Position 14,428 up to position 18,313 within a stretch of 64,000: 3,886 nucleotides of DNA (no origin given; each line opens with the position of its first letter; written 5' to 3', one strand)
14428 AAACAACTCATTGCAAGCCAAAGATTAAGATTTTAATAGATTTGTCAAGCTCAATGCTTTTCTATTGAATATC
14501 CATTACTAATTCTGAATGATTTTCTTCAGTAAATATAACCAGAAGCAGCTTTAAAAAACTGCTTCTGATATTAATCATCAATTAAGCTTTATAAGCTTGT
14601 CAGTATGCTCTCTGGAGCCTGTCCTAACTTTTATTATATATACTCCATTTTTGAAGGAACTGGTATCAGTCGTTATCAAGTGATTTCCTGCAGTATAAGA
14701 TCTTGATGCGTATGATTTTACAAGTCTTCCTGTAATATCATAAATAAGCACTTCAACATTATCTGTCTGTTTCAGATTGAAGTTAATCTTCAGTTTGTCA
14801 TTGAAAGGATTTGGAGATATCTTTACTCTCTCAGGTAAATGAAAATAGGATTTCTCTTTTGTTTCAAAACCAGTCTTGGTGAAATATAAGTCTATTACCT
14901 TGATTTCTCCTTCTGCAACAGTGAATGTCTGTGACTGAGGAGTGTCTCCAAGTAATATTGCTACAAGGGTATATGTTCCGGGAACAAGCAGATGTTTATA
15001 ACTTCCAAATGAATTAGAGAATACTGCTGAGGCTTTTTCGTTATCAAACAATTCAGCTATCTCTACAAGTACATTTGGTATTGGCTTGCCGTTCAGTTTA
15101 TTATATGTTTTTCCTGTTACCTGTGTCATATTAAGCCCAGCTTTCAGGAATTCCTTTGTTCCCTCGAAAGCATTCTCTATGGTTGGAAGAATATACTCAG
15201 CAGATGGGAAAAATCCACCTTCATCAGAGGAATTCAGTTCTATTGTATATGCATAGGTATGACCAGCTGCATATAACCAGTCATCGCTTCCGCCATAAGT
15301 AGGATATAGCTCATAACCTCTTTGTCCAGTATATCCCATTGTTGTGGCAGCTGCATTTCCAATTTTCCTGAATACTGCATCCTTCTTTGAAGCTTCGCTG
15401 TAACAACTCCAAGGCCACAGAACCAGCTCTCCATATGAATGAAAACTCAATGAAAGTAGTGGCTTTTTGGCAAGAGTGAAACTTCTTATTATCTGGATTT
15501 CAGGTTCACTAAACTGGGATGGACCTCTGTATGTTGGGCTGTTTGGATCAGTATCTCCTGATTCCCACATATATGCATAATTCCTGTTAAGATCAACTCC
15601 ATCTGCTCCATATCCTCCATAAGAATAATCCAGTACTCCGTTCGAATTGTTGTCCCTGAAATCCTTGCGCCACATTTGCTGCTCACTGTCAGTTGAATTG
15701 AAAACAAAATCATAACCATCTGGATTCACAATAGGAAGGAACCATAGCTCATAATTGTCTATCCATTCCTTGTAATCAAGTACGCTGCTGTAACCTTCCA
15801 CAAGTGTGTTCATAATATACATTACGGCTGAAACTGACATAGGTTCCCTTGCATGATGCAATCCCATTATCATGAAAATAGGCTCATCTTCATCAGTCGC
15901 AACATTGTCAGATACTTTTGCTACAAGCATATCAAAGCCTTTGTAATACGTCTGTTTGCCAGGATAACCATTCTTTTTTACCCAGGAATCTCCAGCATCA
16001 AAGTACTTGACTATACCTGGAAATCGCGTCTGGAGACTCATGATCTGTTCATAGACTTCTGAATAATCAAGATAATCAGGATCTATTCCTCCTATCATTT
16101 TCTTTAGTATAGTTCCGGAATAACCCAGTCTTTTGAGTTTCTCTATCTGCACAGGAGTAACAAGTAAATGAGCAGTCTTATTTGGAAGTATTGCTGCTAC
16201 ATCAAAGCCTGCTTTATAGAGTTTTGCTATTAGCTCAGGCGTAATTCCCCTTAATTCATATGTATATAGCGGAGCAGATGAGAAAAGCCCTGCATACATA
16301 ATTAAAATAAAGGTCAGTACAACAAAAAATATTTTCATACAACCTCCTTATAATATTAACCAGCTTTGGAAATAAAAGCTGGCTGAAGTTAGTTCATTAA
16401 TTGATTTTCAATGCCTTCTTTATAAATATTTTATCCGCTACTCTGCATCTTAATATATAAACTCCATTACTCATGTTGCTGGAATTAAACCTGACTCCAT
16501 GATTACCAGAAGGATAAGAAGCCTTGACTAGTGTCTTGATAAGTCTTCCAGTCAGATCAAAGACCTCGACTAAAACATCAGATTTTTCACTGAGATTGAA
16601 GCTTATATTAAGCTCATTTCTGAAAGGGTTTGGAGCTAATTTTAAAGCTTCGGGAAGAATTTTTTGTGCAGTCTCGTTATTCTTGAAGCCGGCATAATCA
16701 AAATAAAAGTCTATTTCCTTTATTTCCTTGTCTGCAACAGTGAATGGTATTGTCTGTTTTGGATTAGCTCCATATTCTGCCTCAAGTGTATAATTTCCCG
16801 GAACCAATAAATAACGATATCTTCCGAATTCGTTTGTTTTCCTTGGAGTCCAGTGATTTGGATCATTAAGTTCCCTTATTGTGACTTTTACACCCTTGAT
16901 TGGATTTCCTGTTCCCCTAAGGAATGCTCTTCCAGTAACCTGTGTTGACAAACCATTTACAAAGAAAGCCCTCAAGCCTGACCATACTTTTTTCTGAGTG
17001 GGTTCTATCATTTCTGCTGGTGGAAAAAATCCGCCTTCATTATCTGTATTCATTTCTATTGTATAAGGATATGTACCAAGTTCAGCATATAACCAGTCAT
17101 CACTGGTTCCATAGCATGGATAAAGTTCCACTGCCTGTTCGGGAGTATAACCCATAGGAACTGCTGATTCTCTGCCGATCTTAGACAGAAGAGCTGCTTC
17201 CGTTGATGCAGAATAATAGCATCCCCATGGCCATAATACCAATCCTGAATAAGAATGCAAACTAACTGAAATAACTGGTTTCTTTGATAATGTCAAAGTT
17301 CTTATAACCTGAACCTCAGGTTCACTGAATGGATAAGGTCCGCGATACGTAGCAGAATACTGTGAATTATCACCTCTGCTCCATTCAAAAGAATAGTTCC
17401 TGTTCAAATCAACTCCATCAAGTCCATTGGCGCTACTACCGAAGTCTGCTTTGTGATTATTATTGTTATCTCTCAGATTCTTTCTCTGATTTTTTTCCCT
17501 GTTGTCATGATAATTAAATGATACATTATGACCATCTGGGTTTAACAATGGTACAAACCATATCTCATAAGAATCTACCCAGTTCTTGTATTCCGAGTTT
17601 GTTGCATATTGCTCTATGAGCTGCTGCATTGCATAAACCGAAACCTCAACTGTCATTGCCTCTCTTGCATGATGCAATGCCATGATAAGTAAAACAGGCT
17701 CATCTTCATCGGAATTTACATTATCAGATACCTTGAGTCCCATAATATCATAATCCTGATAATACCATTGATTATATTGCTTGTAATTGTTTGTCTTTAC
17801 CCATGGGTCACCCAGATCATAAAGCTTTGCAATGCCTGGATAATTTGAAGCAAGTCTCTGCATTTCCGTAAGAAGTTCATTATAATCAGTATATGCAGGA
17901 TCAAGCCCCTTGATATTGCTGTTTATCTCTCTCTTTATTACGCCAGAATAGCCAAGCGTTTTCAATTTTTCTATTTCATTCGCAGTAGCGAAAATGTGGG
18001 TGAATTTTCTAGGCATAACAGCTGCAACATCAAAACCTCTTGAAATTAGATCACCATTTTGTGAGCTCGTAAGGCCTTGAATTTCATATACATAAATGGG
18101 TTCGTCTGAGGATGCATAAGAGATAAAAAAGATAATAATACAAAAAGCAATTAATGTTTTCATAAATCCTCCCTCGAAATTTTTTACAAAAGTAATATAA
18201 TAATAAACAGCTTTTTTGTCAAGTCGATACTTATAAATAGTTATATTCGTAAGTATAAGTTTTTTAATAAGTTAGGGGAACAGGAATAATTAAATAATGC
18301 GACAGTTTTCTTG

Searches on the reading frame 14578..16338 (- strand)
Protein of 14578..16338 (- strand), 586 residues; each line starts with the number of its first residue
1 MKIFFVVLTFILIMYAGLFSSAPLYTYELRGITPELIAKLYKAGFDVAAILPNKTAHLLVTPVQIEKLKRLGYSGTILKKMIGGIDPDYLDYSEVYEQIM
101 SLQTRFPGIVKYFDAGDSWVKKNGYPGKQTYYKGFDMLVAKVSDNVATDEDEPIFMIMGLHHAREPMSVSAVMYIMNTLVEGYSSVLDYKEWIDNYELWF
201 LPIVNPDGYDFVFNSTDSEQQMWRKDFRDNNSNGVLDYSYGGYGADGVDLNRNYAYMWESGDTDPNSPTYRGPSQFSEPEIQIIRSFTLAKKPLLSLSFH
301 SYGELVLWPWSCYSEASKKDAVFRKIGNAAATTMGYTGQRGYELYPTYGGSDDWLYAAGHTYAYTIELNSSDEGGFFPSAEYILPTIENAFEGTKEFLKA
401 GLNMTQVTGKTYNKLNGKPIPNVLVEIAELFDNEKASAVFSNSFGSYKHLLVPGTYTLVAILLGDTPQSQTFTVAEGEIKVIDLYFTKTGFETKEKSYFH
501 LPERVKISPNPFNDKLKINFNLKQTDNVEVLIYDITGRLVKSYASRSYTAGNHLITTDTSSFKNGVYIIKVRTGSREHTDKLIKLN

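Call 8: search_protein_families(library=pfam, proteins=[window:14578-16338:-], max_evalue=0.001)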
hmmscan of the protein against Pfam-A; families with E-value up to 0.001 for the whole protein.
window:14578-16338:- (586 aa): 3 families
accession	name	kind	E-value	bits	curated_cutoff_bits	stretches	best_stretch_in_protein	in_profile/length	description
PF00246.29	Peptidase_M14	-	9.9e-57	193.2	21.6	1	99-392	5-285/286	Zinc carboxypeptidase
PF18962.6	Por_Secre_tail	-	7.6e-15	55.4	27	1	507-583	1-74/75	Secretion system C-terminal sorting domain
PF13620.12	CarboxypepD_reg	-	1e-07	32.6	32.3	1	407-484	2-79/82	Carboxypeptidase regulatory-like domain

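Call 9: search_protein_families(library=ncbifam, proteins=[window:14578-16338:-], max_evalue=0.001)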
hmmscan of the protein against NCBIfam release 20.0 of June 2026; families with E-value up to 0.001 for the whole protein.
window:14578-16338:- (586 aa): 4 families
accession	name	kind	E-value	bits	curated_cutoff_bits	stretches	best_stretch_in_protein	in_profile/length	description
TIGR04183.1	Por_Secre_tail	domain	3e-13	49.6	23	1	507-584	1-71/72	T9SS type A sorting domain-containing protein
NF038113.1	T9SSA_dep_M36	equivalog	4.1e-13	48.4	885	1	499-583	788-867/869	T9SS-dependent M36 family metallopeptidase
NF052323.1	T9SSA_dep_M6i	equivalog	3.8e-08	31.8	600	1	508-584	961-1038/1043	T9SS-dependent M6-like inactivated metalloprotease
NF033707.1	T9SS_sortase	equivalog_domain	6.5e-07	27.4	420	1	491-579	986-1083/1095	type IX secretion system sortase PorU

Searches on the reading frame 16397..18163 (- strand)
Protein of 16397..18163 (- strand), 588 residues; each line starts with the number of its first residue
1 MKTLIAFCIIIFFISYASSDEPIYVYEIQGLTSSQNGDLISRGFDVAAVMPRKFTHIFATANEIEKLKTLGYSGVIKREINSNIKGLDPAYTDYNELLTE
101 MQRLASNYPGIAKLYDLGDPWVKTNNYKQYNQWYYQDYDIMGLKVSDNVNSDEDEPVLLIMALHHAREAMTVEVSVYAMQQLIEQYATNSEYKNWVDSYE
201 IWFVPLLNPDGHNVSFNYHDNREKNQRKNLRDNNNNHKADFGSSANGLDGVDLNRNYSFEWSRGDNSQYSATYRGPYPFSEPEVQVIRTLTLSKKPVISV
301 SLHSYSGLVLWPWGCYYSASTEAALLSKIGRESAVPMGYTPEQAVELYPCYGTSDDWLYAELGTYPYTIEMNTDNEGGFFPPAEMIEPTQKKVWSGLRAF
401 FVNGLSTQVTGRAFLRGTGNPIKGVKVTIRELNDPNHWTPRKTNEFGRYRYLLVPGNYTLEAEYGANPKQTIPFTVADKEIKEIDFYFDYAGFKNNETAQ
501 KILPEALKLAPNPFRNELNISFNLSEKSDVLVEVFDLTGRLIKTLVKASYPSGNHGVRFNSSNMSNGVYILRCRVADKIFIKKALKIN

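Call 8: search_protein_families(library=pfam, proteins=[window:16397-18163:-], max_evalue=0.001)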
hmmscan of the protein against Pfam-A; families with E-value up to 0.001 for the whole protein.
window:16397-18163:- (588 aa): 3 families
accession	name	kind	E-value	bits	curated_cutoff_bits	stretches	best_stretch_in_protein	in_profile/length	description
PF00246.29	Peptidase_M14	-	7.7e-55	187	21.6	1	135-395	25-285/286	Zinc carboxypeptidase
PF18962.6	Por_Secre_tail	-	3.3e-11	43.8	27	1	511-583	3-72/75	Secretion system C-terminal sorting domain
PF13620.12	CarboxypepD_reg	-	9.4e-08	32.7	32.3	1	409-486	2-79/82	Carboxypeptidase regulatory-like domain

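Call 9: search_protein_families(library=ncbifam, proteins=[window:16397-18163:-], max_evalue=0.001)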
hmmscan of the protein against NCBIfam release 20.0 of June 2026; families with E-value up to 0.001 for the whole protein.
window:16397-18163:- (588 aa): 3 families
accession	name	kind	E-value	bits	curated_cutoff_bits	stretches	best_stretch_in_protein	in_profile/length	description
TIGR04183.1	Por_Secre_tail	domain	2.7e-10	40.1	23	1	510-585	2-70/72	T9SS type A sorting domain-containing protein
NF052323.1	T9SSA_dep_M6i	equivalog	2.8e-08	32.2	600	1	510-576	961-1027/1043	T9SS-dependent M6-like inactivated metalloprotease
NF038113.1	T9SSA_dep_M36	equivalog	5e-08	31.6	885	1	505-583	791-865/869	T9SS-dependent M36 family metallopeptidase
